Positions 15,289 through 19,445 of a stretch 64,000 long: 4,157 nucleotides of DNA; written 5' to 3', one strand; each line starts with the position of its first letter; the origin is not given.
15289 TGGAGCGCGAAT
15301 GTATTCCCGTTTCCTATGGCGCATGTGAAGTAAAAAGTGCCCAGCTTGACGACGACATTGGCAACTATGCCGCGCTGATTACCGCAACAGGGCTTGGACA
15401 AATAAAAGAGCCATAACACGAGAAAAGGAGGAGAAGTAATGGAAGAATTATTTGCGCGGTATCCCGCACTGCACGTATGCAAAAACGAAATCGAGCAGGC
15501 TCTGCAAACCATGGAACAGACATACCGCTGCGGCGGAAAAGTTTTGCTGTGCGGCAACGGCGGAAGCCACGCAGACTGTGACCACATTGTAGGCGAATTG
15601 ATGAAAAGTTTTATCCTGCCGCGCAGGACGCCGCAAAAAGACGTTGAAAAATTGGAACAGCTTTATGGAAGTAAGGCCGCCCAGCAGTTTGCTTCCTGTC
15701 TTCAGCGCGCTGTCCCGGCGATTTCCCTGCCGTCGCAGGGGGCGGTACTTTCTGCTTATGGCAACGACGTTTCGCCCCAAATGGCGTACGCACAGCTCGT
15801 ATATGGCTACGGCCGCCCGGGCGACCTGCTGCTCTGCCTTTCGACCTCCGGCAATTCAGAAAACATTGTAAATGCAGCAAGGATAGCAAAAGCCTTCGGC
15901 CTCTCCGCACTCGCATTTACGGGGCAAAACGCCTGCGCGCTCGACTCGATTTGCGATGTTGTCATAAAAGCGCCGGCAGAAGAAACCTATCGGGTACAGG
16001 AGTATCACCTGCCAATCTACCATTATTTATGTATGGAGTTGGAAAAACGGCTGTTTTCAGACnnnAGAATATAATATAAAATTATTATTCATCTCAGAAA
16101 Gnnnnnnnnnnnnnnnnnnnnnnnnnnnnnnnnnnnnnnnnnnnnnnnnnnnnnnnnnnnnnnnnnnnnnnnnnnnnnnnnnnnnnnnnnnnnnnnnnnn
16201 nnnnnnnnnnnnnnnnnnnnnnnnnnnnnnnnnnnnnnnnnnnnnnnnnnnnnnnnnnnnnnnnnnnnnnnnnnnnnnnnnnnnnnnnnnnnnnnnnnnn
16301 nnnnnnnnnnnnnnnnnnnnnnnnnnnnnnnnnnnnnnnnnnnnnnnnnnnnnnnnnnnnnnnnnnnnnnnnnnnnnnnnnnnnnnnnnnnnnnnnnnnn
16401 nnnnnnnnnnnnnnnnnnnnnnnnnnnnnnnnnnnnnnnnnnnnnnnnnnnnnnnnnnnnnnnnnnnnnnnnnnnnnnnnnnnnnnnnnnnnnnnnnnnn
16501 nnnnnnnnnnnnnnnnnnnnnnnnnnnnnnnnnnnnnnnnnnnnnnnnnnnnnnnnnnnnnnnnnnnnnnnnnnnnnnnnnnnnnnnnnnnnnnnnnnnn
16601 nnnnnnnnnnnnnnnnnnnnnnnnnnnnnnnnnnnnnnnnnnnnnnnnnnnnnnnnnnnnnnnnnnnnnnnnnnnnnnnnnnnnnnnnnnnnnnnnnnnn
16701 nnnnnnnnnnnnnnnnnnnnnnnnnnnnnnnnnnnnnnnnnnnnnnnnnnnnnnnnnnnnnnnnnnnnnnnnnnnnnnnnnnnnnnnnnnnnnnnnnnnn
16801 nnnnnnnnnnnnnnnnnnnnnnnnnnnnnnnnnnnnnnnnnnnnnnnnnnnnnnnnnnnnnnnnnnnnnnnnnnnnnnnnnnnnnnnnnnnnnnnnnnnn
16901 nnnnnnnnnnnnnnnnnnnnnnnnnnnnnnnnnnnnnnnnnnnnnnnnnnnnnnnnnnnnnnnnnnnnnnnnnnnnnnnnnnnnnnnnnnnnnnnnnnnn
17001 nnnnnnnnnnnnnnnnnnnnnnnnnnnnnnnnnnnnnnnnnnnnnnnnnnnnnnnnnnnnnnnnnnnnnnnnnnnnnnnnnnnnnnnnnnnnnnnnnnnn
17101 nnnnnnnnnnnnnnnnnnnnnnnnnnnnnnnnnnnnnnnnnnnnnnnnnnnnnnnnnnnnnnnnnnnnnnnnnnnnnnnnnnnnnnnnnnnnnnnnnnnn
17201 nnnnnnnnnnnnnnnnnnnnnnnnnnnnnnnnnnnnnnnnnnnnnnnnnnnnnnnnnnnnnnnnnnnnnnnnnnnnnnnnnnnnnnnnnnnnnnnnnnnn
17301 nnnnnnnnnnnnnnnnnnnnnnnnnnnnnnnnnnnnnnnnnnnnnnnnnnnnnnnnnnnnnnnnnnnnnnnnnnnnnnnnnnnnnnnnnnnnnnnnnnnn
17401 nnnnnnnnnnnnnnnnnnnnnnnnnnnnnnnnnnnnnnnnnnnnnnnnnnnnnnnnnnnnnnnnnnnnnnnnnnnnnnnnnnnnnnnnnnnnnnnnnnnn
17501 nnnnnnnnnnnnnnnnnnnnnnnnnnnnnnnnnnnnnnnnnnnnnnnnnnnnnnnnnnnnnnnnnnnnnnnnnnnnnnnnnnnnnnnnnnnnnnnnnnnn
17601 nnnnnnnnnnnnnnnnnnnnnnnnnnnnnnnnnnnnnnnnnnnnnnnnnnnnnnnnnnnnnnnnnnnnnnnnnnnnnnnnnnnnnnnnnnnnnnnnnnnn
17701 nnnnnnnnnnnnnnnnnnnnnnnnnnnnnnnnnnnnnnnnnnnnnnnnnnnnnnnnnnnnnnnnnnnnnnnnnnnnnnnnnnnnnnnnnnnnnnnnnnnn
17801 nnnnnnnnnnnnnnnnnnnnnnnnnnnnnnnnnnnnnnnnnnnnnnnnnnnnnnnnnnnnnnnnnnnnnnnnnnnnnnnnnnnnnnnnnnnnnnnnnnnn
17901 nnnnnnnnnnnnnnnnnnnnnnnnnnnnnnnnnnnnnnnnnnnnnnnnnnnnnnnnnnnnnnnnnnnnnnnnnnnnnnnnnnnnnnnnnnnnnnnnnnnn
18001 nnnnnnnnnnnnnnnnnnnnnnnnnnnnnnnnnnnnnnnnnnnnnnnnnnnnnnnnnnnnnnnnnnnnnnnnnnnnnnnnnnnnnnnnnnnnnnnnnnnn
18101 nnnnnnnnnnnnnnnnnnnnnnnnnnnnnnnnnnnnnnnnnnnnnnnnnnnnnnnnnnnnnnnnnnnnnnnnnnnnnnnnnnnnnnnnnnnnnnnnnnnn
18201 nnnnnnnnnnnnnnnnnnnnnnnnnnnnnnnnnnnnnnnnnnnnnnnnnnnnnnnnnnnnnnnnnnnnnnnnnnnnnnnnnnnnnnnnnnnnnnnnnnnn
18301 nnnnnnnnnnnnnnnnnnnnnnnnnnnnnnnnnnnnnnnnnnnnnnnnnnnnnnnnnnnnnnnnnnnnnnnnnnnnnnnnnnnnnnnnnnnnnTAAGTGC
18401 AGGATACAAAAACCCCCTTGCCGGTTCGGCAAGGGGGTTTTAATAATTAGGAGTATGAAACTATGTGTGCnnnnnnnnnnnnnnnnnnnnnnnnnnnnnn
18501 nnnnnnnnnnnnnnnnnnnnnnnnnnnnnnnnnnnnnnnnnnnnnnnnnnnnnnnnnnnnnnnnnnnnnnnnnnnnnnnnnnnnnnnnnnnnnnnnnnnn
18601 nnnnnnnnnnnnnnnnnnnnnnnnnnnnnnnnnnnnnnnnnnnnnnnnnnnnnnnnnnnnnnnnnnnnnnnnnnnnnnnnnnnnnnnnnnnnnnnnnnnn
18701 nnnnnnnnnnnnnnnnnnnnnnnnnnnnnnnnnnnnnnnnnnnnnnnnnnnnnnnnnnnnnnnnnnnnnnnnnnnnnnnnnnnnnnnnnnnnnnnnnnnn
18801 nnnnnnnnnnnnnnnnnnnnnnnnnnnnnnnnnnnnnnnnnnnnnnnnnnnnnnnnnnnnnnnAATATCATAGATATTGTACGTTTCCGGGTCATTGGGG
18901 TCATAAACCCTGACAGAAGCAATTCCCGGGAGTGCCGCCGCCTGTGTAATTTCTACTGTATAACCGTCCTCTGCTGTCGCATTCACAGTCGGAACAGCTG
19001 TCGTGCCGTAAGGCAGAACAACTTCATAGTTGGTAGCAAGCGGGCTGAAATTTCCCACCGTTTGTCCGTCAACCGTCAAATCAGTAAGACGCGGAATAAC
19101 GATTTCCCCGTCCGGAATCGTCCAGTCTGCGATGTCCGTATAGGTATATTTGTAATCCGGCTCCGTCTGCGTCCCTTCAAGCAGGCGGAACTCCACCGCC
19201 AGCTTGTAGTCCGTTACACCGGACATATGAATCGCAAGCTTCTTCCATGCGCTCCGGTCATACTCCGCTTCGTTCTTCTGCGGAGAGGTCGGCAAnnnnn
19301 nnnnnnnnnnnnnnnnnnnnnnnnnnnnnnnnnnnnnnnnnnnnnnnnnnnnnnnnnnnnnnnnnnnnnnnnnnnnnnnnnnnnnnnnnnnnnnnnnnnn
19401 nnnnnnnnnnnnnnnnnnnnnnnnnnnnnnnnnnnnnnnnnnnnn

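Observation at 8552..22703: AraC-linked glycan locus: two different 1410-aa secreted heparinase II/III-like proteins bracket an intracellular kinase/isomerase/GH2 operon, with no transporter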

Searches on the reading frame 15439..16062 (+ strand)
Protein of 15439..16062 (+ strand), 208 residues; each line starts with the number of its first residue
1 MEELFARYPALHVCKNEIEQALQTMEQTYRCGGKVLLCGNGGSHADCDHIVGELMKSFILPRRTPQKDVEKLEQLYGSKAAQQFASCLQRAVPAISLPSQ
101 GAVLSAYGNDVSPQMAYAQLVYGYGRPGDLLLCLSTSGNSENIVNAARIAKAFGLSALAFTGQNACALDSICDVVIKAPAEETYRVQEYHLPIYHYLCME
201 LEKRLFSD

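Call 3: search_protein_families(library=pfam, proteins=[window:15439-16062:+], max_evalue=0.01)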
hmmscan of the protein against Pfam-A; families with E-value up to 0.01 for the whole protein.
window:15439-16062:+ (208 aa): 2 families
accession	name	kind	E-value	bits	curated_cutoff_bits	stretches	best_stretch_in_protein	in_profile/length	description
PF13580.11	SIS_2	-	8.6e-16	58.7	27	2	93-162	69-138/138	SIS domain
PF01380.27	SIS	-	1.6e-06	28.4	25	1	123-184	49-110/131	SIS domain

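Call 8: search_protein_families(library=ncbifam, proteins=[window:15439-16062:+], max_evalue=0.01)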
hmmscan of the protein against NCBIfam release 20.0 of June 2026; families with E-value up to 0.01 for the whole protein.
window:15439-16062:+ (208 aa): 11 families
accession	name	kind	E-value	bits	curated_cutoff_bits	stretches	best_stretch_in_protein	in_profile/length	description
NF010546.0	PRK13936.1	equivalog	2.8e-35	121.8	276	2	90-207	74-194/197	phosphoheptose isomerase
TIGR00441.1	gmhA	equivalog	3.2e-34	118.2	209.45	2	90-202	42-154/154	D-sedoheptulose 7-phosphate isomerase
NF001628.0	PRK00414.1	equivalog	6.1e-28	97.8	265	2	92-205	77-190/192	D-sedoheptulose 7-phosphate isomerase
NF010547.0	PRK13938.1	equivalog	4.8e-26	91.6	320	2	94-207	80-193/196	D-sedoheptulose 7-phosphate isomerase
NF008138.0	PRK10886.1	equivalog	8.4e-22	77.8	352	2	89-207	71-192/196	DnaA initiator-associating protein DiaA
TIGR03127.2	RuMP_HxlB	equivalog_domain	8.7e-09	35.5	160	1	127-187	72-132/178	6-phospho-3-hexuloisomerase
NF041755.1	RuMP_HxlAB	equivalog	6.1e-07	28.7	500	1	127-186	288-347/391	bifunctional 3-hexulose-6-phosphate synthase/6-phospho-3-hexuloisomerase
NF040776.2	AlsR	equivalog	1.8e-06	27.1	400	1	126-184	175-233/279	transcriptional repressor AlsR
NF008458.0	PRK11337.1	equivalog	2.7e-05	23.3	378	1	127-184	188-245/293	MurR/RpiR family transcriptional regulator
NF002805.0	PRK02947.1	subfamily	4.3e-05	22.8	135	1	126-165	106-145/247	sugar isomerase domain-containing protein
NF046059.1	NagB_SO3506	equivalog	0.0015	18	430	1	129-183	88-142/330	glucosamine-6-phosphate deaminase NagB-II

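Call 14: search_solved_structures(query=window:15439-16062:+, max_evalue=0.001)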
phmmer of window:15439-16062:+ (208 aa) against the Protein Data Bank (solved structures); distinct sequences matched with E-value up to 0.001: 16.
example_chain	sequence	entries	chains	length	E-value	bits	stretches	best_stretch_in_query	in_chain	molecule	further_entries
2xbl_A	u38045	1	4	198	2.3e-28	102.5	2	91-206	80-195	PHOSPHOHEPTOSE ISOMERASE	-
2x3y_A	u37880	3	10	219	3.4e-28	102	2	91-206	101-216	PHOSPHOHEPTOSE ISOMERASE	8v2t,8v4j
5lu5_A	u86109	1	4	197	5.8e-28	101.2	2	91-206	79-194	Phosphoheptose isomerase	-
5ltz_A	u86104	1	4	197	5.9e-28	101.2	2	91-206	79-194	Phosphoheptose isomerase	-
5lu6_A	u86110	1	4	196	2.9e-27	99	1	91-206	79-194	Phosphoheptose isomerase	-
5lu7_A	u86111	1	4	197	3e-27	98.9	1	91-206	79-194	Phosphoheptose isomerase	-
1x92_A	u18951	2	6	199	2.4e-25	92.7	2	91-207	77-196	PHOSPHOHEPTOSE ISOMERASE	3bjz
1tk9_A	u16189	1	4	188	6.4e-25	91.3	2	90-202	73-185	Phosphoheptose isomerase 1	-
1x94_A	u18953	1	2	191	2.5e-23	86.1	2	94-205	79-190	putative Phosphoheptose isomerase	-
2i22_A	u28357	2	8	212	9.8e-23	84.2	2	92-205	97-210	Phosphoheptose isomerase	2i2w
5i01_A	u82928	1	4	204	6.9e-22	81.4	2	92-202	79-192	Phosphoheptose isomerase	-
5by2_A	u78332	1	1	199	3.7e-21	79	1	91-206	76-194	Phosphoheptose isomerase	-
3trj_A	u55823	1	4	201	5.5e-21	78.5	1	91-207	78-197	Phosphoheptose isomerase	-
2yva_A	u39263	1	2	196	2e-20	76.6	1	91-206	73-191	DnaA initiator-associating protein diaA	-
4u6n_A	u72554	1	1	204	2.4e-20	76.4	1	91-206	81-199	DnaA initiator-associating protein DiaA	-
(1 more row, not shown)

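Call 52: search_solved_structures(query=window:15439-16062:+, max_evalue=1e-27, show_alignments=1)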
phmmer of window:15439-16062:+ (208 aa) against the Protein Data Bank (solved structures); distinct sequences matched with E-value up to 1e-27: 4.
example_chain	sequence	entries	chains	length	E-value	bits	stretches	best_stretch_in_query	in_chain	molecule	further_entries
2xbl_A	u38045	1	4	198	2.3e-28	102.5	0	91-206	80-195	PHOSPHOHEPTOSE ISOMERASE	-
2x3y_A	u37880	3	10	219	3.4e-28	102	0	91-206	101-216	PHOSPHOHEPTOSE ISOMERASE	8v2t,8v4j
5lu5_A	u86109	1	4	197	5.8e-28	101.2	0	91-206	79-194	Phosphoheptose isomerase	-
5ltz_A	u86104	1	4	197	5.9e-28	101.2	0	91-206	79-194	Phosphoheptose isomerase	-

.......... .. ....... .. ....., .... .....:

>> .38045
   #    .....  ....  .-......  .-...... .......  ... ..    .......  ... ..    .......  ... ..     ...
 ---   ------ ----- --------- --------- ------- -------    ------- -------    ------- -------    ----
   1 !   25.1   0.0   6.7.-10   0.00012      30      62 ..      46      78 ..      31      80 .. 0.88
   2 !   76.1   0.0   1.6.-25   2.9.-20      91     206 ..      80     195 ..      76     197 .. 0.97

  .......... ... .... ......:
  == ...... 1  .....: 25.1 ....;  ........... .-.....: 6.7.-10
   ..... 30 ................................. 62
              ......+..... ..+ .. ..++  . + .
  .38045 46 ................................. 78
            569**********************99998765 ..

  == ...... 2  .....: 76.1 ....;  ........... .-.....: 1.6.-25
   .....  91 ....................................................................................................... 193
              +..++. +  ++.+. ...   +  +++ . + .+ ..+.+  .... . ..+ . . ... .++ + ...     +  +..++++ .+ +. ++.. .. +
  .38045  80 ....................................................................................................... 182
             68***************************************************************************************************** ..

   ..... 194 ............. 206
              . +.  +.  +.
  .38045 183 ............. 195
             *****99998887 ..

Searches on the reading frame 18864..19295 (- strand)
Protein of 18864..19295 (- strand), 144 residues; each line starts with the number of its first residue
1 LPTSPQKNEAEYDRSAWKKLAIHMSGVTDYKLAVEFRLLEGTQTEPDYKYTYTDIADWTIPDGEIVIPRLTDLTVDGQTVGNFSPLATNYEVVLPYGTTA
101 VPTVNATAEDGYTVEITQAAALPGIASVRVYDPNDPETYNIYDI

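Call 82: search_protein_families(library=pfam, proteins=[window:18864-19295:-], max_evalue=5)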
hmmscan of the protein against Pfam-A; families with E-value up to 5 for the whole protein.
window:18864-19295:- (144 aa): 1 family
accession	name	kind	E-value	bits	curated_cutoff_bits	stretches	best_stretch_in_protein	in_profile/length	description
PF12733.13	Cadherin-like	-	0.0013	19.6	24.2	1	70-124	1-52/89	Cadherin-like beta sandwich domain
